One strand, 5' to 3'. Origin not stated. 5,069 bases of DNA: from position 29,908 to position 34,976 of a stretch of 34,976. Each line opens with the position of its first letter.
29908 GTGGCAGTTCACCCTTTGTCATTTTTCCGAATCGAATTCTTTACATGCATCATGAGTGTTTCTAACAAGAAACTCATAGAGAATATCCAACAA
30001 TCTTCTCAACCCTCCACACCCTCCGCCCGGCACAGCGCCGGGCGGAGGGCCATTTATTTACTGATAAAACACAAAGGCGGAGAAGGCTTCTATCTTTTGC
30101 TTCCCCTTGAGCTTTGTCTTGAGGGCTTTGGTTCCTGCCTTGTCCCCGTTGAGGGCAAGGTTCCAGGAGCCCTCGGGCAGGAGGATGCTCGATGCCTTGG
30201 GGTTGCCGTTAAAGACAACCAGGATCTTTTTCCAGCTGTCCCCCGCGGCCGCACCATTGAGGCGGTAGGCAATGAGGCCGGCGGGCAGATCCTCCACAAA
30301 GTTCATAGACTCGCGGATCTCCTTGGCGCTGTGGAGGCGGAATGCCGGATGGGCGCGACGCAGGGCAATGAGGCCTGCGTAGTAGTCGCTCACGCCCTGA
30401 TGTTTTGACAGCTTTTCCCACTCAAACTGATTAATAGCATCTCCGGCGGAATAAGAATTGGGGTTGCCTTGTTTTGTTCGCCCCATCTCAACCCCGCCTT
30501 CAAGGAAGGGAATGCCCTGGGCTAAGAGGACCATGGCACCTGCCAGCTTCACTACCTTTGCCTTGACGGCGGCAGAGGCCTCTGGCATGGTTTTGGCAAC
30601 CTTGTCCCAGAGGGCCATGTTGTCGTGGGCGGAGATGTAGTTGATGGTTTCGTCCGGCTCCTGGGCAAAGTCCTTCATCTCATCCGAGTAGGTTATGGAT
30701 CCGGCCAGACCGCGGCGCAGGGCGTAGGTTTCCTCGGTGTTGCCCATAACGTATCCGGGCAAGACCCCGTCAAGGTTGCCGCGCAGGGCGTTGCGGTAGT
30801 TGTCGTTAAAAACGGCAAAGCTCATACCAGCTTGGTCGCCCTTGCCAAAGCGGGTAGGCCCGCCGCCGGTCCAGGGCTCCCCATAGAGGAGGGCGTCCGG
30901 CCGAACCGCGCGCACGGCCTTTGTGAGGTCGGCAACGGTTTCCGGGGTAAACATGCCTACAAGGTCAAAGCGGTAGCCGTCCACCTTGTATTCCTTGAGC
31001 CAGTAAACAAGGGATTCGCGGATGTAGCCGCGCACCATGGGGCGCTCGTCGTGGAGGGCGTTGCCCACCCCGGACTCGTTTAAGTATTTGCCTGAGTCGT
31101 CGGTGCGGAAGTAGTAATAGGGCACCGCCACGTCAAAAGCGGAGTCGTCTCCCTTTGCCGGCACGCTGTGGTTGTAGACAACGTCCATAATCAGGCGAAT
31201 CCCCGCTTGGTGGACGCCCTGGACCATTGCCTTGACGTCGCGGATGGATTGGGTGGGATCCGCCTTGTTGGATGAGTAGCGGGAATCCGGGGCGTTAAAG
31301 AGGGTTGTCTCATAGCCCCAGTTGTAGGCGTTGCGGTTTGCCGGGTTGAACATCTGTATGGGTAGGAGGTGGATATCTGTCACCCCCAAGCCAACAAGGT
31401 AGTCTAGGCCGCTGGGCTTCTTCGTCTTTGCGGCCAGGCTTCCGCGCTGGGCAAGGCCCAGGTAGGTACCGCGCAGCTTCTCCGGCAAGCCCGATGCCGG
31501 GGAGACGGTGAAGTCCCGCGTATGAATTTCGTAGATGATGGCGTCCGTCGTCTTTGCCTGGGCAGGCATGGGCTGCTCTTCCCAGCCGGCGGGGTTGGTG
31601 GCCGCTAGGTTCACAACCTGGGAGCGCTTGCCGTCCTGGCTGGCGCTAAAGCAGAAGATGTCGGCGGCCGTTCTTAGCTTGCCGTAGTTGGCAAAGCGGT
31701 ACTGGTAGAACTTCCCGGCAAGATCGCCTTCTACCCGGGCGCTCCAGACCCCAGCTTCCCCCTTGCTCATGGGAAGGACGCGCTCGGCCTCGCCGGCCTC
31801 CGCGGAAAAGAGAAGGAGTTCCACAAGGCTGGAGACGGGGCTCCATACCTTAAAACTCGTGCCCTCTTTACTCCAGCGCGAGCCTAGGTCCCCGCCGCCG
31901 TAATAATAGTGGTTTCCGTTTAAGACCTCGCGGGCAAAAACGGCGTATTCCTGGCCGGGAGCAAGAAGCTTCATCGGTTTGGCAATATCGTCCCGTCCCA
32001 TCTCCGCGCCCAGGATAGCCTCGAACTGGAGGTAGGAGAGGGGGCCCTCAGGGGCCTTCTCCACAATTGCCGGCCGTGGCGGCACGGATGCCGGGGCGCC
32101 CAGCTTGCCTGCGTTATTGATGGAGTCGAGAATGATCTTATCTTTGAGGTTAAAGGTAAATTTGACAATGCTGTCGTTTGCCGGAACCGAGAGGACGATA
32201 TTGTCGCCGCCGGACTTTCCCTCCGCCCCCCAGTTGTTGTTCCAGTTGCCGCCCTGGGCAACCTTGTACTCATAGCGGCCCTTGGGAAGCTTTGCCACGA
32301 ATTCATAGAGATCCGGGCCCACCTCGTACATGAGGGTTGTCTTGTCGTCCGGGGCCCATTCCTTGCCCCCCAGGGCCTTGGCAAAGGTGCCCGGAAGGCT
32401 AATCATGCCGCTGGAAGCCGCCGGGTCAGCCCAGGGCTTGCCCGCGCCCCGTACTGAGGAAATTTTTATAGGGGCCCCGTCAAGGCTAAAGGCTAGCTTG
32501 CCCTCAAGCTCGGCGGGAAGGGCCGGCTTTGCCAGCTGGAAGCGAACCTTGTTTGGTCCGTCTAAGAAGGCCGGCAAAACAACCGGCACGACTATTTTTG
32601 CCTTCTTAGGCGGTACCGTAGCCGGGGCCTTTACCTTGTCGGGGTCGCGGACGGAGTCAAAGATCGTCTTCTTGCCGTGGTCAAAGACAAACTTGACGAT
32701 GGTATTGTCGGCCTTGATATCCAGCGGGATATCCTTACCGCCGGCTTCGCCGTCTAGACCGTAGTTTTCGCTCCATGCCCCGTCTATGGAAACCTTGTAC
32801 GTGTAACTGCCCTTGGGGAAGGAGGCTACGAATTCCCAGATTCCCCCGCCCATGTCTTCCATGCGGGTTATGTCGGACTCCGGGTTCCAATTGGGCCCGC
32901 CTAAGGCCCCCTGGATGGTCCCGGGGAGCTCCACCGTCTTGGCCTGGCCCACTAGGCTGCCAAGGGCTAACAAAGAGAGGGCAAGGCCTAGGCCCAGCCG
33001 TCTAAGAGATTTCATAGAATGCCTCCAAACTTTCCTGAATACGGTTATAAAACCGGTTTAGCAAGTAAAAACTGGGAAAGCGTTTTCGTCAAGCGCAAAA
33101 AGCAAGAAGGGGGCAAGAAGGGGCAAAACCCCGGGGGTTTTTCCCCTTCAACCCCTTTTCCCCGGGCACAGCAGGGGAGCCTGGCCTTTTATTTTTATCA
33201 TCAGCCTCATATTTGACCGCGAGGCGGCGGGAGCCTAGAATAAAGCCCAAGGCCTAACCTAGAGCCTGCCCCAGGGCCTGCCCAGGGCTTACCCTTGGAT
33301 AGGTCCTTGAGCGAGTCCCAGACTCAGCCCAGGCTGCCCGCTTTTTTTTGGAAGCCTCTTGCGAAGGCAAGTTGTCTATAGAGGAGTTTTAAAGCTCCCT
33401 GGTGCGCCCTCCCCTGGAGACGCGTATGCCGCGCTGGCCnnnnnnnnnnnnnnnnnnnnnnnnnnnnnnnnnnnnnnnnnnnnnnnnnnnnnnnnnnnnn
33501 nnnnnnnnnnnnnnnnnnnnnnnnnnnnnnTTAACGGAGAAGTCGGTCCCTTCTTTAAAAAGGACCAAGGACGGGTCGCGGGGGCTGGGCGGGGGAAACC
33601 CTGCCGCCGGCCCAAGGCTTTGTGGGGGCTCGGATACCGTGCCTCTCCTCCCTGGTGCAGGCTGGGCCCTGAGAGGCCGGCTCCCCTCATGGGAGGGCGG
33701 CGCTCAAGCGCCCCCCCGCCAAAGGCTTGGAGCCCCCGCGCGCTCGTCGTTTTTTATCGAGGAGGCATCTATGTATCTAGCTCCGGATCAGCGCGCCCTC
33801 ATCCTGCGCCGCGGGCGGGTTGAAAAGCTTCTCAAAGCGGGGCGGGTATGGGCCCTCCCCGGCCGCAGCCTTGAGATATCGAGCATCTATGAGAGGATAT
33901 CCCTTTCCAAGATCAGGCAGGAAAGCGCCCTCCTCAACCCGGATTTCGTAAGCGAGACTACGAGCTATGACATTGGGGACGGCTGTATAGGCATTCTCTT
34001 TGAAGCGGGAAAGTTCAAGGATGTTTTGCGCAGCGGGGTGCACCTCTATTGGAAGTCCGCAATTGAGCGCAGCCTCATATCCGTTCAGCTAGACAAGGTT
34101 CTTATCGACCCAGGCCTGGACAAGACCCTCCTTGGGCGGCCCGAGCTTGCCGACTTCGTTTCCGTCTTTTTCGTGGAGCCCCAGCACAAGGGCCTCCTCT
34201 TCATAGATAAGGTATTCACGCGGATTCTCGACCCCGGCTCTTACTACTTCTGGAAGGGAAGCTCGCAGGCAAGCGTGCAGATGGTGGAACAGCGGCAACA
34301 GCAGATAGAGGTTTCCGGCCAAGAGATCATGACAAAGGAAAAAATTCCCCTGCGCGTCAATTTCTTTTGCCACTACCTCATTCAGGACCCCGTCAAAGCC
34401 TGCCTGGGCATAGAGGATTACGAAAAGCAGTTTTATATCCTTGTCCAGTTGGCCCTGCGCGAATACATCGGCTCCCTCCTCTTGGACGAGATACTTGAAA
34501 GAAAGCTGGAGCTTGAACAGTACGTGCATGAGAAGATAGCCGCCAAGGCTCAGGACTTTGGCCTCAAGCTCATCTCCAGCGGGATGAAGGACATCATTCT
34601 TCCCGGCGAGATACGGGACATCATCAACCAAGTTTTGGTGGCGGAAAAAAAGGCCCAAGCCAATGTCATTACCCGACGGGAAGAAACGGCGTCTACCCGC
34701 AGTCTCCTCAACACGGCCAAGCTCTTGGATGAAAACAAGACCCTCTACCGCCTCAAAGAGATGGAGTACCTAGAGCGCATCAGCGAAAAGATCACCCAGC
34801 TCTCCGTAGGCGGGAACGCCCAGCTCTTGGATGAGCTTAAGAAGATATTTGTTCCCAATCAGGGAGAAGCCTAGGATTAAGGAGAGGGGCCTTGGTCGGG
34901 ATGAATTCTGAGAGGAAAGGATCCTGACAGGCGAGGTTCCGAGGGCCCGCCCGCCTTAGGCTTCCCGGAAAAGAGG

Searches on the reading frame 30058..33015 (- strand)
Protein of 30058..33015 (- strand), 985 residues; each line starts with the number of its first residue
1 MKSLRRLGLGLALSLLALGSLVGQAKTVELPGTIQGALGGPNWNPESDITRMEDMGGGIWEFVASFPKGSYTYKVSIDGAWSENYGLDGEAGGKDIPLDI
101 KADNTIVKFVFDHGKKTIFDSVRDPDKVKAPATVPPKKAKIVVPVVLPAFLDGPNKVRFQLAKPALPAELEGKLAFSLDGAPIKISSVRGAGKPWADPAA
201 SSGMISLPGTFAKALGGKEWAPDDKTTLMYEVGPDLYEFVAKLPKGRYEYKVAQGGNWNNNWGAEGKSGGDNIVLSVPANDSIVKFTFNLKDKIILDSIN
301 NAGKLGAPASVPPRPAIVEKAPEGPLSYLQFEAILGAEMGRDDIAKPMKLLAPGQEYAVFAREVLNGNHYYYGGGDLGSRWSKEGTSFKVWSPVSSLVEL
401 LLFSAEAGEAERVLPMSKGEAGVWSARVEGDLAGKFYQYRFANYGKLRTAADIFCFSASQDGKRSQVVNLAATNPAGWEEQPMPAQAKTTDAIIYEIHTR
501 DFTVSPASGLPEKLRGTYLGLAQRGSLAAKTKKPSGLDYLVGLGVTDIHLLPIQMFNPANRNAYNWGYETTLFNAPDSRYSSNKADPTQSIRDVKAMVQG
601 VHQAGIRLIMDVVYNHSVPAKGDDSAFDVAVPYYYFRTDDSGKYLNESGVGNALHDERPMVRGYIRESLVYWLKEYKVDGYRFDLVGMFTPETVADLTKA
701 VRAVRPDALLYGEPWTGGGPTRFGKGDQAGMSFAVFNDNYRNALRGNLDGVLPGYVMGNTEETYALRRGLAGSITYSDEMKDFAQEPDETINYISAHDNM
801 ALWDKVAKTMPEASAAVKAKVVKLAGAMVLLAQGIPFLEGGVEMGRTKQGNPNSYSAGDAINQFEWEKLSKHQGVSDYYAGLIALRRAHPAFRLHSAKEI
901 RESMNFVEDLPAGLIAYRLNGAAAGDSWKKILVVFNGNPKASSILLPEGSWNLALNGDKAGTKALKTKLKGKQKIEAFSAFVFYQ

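Call 17: search_protein_families(library=pfam, proteins=[window:30058-33015:-], max_evalue=0.01)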
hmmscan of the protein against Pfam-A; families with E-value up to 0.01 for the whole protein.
window:30058-33015:- (985 aa): 7 families
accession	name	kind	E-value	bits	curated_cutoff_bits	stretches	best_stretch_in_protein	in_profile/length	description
PF22058.2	X25_BaPul_like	-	3.4e-41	139.7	27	2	206-292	3-84/87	Pullulanase X25 domain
PF21653.3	pulA_all-beta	-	4.2e-18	65.1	26.7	1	900-959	1-60/60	Pullulanase, all-beta domain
PF02922.24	CBM_48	-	9.3e-16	58.4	22.4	1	377-450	2-78/83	Carbohydrate-binding module 48 (Isoamylase N-terminal domain)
PF00128.31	Alpha-amylase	-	6.7e-15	55.7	22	2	537-617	25-92/446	Alpha amylase, catalytic domain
PF11852.14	Pullul_strch_C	-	4.2e-09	36.6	29.7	1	875-955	42-128/165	Alpha-1,6-glucosidases, pullulanase-type, C-terminal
PF16561.11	AMPK1_CBM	-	0.00013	22.6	26.8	0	43-82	23-58/85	Glycogen recognition site of AMP-activated protein kinase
PF02806.24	Alpha-amylase_C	-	0.0092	16.7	21.2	0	927-969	19-64/95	Alpha amylase, C-terminal all-beta domain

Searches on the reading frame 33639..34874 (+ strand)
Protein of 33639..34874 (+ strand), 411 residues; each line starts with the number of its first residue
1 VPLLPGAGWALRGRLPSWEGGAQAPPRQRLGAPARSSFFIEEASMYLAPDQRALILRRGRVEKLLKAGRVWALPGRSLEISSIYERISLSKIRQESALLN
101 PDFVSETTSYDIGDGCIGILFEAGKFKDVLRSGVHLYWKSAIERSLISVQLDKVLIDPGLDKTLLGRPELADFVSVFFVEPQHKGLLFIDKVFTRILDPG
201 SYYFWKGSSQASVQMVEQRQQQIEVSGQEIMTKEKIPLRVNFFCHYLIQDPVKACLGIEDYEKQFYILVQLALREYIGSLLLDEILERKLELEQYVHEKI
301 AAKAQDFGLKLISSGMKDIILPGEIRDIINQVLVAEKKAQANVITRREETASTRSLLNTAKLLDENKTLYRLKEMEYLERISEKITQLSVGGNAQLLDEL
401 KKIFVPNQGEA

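Call 26: search_protein_families(library=pfam, proteins=[window:33639-34874:+], max_evalue=0.001)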
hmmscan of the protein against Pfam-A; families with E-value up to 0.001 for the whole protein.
window:33639-34874:+ (411 aa): 1 family
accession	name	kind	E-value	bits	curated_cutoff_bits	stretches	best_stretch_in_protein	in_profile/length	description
PF01145.31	Band_7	-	3.4e-26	92.8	23.6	1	179-349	3-175/176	SPFH domain / Band 7 family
